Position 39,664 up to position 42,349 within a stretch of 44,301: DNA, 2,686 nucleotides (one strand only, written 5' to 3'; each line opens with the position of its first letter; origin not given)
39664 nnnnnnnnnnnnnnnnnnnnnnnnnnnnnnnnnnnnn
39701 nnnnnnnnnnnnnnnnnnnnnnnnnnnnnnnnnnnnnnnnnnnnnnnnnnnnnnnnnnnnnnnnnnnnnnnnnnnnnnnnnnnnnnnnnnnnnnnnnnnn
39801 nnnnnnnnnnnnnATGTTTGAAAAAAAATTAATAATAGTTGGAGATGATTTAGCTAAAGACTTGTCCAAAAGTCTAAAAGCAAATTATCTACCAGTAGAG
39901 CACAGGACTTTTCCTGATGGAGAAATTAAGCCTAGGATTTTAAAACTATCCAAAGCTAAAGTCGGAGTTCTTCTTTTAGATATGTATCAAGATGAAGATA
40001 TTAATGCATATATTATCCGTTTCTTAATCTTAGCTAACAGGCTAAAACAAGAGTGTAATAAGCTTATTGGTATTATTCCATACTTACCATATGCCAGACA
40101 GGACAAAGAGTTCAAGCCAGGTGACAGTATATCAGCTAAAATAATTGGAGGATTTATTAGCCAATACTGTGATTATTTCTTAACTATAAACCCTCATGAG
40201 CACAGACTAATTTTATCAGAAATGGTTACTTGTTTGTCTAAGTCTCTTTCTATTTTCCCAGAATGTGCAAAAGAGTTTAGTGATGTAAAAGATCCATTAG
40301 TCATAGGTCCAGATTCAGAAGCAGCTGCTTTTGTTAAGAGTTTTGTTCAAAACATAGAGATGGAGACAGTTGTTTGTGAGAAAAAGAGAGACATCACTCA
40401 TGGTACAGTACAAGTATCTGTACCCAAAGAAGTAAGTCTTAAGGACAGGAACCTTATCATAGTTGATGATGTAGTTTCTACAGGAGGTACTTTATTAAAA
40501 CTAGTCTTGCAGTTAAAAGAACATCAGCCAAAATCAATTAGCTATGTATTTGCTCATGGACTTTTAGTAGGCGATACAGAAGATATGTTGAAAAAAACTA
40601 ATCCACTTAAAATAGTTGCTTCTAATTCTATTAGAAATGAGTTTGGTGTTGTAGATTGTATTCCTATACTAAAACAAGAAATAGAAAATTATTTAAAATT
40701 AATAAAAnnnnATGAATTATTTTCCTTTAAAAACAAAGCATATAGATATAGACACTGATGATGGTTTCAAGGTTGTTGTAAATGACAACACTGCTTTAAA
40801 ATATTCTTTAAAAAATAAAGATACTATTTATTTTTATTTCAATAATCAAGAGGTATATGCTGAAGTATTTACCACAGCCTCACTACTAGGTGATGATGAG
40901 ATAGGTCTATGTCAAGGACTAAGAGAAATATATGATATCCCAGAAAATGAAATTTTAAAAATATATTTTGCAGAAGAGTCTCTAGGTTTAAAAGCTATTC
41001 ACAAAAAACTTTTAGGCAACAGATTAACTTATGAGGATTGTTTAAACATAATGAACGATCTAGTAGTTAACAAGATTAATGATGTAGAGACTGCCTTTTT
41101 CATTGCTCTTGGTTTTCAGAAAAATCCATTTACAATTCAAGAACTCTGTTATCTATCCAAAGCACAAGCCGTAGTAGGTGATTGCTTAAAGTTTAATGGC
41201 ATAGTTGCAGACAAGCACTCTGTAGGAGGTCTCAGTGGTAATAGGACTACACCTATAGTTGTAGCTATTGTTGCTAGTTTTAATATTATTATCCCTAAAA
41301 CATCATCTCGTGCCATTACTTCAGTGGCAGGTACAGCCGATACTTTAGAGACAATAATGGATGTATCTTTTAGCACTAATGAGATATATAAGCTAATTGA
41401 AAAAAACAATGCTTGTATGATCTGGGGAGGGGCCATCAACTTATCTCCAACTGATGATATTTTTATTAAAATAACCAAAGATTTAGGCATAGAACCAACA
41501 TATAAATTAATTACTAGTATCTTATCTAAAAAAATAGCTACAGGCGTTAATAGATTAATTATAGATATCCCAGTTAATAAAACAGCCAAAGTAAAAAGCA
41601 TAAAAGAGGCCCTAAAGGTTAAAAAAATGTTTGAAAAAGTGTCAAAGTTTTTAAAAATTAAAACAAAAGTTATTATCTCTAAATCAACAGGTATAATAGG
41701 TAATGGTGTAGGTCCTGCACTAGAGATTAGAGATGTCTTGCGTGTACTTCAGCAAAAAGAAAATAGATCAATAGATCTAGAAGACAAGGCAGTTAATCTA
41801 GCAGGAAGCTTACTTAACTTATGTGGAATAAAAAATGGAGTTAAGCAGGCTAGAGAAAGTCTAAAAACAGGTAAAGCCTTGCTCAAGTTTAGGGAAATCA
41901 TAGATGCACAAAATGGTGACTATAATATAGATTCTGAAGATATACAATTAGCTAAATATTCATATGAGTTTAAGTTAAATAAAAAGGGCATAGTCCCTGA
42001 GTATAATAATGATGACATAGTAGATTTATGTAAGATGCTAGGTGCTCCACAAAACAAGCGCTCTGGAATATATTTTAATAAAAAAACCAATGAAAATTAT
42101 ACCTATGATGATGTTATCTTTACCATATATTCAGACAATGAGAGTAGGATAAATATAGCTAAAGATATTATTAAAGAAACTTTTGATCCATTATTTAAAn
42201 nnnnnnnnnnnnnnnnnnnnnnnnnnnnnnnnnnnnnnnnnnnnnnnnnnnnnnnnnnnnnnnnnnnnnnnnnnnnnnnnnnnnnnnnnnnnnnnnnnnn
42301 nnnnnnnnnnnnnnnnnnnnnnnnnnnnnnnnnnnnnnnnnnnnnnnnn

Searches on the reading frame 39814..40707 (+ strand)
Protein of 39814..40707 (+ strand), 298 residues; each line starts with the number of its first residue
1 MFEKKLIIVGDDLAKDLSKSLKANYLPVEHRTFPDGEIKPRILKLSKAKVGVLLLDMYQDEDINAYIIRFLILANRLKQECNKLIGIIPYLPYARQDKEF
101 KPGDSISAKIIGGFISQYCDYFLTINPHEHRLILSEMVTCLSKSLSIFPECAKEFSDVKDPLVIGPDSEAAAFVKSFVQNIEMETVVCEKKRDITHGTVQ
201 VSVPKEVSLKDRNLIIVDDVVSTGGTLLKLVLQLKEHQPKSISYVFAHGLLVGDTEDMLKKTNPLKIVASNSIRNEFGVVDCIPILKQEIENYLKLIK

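Call 75: search_protein_families(library=pfam, proteins=[window:39814-40707:+])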
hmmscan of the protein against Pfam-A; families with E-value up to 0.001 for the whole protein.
seq(298 aa): 4 families
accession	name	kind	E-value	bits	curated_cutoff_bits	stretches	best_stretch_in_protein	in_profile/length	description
PF13793.12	Pribosyltran_N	-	2.7e-14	53.5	25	1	12-114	11-112/117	N-terminal domain of ribose phosphate pyrophosphokinase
PF00156.33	Pribosyltran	-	5.2e-13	49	26.3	1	158-245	28-121/158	Phosphoribosyl transferase domain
PF15609.12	PRTase_2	-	2e-05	24.6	28.8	1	195-247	101-154/188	Phosphoribosyl transferase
PF24390.1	PRTase-CE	-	0.00095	19.6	27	0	197-296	103-199/253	PRTase-CE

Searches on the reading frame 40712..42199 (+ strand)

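Call 75: search_protein_families(library=pfam, proteins=[window:40712-42199:+])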
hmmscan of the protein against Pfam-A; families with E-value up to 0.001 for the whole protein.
seq(496 aa): 3 families
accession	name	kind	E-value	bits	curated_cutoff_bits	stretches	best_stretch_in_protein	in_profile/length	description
PF00591.27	Glycos_transf_3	-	8e-12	45.8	27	1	164-390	3-253/253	Glycosyl transferase family, a/b domain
PF07831.19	PYNP_C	-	1.2e-06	28.5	27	1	428-490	2-71/75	Pyrimidine nucleoside phosphorylase C-terminal domain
PF02885.22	Glycos_trans_3N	-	0.00021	21.4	26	1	94-151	2-58/63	Glycosyl transferase family, helical bundle domain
